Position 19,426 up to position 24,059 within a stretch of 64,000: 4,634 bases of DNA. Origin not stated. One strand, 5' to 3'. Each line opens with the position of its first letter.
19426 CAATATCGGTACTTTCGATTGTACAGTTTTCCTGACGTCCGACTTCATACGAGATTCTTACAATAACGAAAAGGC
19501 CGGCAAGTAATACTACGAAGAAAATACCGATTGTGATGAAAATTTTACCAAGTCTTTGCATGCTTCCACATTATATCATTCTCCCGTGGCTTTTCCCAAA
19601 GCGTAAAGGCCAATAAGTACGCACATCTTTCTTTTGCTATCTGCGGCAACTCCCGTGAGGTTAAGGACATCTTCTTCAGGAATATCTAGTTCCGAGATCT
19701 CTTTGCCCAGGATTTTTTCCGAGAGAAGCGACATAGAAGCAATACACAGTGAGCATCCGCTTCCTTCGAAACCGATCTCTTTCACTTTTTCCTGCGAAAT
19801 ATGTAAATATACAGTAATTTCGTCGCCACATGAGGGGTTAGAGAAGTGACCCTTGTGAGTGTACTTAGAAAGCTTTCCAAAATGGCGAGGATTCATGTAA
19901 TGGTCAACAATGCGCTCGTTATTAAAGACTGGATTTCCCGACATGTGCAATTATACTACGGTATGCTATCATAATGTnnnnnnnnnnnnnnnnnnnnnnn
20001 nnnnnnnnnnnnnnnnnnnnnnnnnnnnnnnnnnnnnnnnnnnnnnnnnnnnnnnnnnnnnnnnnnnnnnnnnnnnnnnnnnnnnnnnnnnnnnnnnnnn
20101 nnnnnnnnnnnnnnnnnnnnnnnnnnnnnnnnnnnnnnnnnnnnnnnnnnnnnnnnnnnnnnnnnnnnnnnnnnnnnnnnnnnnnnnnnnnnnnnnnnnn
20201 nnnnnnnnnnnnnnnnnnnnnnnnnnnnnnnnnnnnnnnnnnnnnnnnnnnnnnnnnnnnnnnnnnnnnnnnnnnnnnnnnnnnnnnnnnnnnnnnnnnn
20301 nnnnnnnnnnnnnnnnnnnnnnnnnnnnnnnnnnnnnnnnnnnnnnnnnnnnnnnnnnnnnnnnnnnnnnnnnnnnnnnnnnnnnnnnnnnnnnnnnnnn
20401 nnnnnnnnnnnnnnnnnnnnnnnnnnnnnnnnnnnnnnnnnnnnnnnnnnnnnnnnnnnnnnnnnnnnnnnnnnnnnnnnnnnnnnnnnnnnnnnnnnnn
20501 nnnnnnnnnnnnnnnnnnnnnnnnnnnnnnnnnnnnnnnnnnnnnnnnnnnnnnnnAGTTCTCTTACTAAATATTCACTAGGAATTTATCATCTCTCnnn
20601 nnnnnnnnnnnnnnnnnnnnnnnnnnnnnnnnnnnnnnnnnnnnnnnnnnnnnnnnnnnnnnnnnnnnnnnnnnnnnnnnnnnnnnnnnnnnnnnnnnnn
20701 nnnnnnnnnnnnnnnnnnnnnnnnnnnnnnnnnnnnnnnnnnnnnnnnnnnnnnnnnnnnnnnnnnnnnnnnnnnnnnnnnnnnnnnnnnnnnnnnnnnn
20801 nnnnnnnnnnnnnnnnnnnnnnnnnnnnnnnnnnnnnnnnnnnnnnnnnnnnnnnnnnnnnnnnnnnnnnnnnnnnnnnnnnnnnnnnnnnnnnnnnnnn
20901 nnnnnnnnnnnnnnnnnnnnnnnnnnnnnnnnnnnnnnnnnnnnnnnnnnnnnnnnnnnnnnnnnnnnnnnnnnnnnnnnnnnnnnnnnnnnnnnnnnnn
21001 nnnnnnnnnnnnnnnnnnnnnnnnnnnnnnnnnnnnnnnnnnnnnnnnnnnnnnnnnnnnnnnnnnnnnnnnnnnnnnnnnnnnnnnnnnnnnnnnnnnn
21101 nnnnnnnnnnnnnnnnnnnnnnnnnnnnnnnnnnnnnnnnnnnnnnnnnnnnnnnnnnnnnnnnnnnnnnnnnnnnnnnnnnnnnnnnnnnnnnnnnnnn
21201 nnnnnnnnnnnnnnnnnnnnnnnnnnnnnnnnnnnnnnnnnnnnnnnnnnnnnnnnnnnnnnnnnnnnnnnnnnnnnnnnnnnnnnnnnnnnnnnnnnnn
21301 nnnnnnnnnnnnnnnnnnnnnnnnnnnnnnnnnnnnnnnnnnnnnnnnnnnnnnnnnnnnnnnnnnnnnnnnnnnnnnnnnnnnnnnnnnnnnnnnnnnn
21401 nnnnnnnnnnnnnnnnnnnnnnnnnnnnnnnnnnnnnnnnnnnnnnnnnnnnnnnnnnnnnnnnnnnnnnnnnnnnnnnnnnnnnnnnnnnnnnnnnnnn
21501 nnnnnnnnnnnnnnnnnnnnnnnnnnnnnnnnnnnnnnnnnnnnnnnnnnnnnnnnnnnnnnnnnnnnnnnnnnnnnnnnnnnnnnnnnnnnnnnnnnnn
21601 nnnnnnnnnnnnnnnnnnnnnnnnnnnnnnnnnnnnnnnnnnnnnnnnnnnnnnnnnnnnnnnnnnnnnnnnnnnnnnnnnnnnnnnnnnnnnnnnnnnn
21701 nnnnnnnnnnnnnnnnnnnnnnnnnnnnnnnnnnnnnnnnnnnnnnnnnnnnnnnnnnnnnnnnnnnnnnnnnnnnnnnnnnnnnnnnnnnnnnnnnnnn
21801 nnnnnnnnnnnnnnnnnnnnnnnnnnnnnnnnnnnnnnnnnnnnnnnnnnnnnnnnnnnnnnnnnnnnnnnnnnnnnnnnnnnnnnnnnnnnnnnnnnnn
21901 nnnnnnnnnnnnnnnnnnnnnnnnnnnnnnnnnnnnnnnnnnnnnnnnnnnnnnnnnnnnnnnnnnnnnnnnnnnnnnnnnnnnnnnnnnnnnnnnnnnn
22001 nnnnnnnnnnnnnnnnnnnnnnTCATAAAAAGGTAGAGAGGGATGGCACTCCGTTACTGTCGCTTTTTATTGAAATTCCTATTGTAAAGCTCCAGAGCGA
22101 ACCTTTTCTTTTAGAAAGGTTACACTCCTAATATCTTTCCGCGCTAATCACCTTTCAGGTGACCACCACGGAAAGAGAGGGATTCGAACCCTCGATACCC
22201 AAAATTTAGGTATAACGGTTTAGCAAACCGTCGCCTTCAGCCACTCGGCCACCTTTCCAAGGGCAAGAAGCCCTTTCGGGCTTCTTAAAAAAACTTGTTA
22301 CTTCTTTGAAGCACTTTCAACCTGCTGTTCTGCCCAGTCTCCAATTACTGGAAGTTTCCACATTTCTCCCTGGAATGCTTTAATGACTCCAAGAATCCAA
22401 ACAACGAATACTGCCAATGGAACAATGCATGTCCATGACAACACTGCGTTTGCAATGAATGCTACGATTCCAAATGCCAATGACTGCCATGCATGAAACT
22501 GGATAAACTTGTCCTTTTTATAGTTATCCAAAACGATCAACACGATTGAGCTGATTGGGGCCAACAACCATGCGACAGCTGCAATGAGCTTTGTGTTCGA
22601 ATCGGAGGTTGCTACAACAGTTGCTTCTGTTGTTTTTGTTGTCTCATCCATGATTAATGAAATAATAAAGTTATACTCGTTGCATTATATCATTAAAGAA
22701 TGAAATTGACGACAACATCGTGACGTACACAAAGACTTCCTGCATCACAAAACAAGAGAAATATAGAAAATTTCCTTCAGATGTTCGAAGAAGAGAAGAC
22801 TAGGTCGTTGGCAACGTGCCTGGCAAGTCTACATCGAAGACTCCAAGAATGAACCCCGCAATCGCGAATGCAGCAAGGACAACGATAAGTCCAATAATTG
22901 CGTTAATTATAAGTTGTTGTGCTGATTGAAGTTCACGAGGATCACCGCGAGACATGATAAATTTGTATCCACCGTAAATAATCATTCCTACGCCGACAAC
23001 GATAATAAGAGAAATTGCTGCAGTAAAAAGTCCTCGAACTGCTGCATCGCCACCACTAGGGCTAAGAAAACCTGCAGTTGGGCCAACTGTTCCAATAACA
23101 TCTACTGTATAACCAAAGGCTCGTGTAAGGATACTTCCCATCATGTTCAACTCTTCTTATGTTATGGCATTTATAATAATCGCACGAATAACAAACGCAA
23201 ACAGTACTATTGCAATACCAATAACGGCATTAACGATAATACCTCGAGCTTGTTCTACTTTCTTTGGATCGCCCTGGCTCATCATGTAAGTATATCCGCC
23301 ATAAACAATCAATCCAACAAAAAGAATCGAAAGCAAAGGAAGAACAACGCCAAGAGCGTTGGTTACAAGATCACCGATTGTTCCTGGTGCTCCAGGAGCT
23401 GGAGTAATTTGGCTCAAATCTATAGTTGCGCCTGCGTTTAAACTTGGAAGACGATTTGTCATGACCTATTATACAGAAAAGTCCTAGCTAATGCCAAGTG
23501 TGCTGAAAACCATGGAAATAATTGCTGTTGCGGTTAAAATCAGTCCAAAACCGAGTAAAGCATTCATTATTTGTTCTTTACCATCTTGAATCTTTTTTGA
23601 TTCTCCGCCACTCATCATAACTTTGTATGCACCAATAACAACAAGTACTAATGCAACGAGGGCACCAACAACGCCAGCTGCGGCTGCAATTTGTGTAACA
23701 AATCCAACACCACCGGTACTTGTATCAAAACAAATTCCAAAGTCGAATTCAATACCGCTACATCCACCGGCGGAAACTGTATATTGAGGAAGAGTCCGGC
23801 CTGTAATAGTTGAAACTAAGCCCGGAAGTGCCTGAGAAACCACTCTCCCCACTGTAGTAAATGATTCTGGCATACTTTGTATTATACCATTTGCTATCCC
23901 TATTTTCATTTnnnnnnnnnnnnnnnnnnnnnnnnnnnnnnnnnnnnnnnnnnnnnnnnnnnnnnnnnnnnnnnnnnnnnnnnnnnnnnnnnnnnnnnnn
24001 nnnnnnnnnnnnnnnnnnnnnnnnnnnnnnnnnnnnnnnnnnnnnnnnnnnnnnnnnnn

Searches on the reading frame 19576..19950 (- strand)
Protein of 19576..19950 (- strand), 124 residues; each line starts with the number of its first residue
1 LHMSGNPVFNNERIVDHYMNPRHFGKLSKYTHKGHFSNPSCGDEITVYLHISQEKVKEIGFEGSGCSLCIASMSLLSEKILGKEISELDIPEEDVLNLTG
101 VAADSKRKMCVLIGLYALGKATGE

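Call 8: search_protein_families(library=pfam, proteins=[window:19576-19950:-], max_evalue=0.001)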
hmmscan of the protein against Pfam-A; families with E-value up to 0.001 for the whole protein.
window:19576-19950:- (124 aa): 1 family
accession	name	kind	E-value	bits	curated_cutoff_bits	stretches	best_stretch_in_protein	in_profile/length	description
PF01592.21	NifU_N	-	5.6e-21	75.4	22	1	11-101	3-97/127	NifU-like N terminal domain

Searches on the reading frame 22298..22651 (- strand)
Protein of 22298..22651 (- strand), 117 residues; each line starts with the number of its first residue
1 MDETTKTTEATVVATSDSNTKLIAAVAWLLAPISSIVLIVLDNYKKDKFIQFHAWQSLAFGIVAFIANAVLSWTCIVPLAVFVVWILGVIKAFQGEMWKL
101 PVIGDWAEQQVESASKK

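Call 3: search_protein_families(library=pfam, proteins=[window:22298-22651:-], max_evalue=0.01)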
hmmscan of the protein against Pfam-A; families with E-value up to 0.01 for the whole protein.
window:22298-22651:- (117 aa): 1 family
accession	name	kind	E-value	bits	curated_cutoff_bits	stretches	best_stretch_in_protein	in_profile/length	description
PF09685.15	DUF4870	-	0.00029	21.3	25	1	29-93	16-93/107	Domain of unknown function (DUF4870)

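Call 4: search_protein_families(library=ncbifam, proteins=[window:22298-22651:-], max_evalue=0.01)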
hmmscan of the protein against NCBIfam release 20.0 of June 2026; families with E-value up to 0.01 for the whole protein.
window:22298-22651:- (117 aa): 0 families

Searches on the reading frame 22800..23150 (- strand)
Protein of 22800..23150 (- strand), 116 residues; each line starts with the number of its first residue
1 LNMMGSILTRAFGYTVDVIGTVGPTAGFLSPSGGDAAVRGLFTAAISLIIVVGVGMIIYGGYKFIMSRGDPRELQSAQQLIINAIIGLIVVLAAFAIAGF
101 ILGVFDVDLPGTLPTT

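Call 3: search_protein_families(library=pfam, proteins=[window:22800-23150:-], max_evalue=0.01)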
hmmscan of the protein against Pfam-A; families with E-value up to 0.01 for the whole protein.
window:22800-23150:- (116 aa): 2 families
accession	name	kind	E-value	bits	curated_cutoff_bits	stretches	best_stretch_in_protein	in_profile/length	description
PF18895.5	T4SS_pilin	-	8.9e-09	35.8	26.6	1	39-101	10-71/71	Type IV secretion system pilin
PF06570.16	DUF1129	-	0.0017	18.4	29.1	1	39-112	112-182/207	Protein of unknown function (DUF1129)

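Call 4: search_protein_families(library=ncbifam, proteins=[window:22800-23150:-], max_evalue=0.01)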
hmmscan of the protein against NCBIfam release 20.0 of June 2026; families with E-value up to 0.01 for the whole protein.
window:22800-23150:- (116 aa): 2 families
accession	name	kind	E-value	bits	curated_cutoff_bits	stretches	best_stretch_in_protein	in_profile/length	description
NF045849.1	ICE_MMCAP2_0565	equivalog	4.4e-08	32.7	40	1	40-104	15-79/80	Mbov_0395 family pilin-like conjugal transfer protein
NF045890.1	conj_pls20_p028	equivalog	0.008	15.1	150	1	4-93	24-108/377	pLS20_p028 family conjugation system transmembrane protein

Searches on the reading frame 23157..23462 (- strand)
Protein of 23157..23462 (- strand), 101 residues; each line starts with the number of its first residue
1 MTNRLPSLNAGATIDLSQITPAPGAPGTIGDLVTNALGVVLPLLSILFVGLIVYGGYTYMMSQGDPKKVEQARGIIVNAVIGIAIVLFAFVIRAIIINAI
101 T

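Call 3: search_protein_families(library=pfam, proteins=[window:23157-23462:-], max_evalue=0.01)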
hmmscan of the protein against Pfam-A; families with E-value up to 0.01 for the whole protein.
window:23157-23462:- (101 aa): 1 family
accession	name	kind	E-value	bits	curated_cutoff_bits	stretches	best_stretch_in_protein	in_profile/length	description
PF18895.5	T4SS_pilin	-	1.5e-08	35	26.6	1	29-92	5-67/71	Type IV secretion system pilin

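Call 4: search_protein_families(library=ncbifam, proteins=[window:23157-23462:-], max_evalue=0.01)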
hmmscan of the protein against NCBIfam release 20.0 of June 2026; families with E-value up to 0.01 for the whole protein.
window:23157-23462:- (101 aa): 3 families
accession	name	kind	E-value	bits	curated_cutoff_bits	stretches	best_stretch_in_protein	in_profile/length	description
NF045849.1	ICE_MMCAP2_0565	equivalog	4.5e-10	39.1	40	1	27-100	7-80/80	Mbov_0395 family pilin-like conjugal transfer protein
NF045890.1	conj_pls20_p028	equivalog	0.0024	16.8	150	1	33-88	58-108/377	pLS20_p028 family conjugation system transmembrane protein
NF041554.1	SA1362_fam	subfamily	0.0047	17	42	1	28-71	16-58/70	SA1362 family protein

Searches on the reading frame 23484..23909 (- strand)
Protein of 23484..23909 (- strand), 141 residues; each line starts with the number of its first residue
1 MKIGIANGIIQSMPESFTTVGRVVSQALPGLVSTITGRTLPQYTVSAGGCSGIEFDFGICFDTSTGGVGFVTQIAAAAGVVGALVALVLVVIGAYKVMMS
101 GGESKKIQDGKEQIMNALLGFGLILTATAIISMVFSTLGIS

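Call 3: search_protein_families(library=pfam, proteins=[window:23484-23909:-], max_evalue=0.01)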
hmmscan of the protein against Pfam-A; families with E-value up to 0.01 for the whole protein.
window:23484-23909:- (141 aa): 1 family
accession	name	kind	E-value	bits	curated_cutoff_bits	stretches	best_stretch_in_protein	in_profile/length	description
PF18895.5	T4SS_pilin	-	3.4e-08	33.9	26.6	1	72-133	10-70/71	Type IV secretion system pilin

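Call 4: search_protein_families(library=ncbifam, proteins=[window:23484-23909:-], max_evalue=0.01)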
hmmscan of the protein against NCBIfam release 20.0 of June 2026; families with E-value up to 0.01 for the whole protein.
window:23484-23909:- (141 aa): 2 families
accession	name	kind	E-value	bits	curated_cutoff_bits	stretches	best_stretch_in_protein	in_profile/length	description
NF045849.1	ICE_MMCAP2_0565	equivalog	5.8e-07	29.1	40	1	70-137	12-79/80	Mbov_0395 family pilin-like conjugal transfer protein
TIGR00117.1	acnB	equivalog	0.0068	14.2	1287.2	1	11-81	448-514/844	bifunctional aconitate hydratase 2/2-methylisocitrate dehydratase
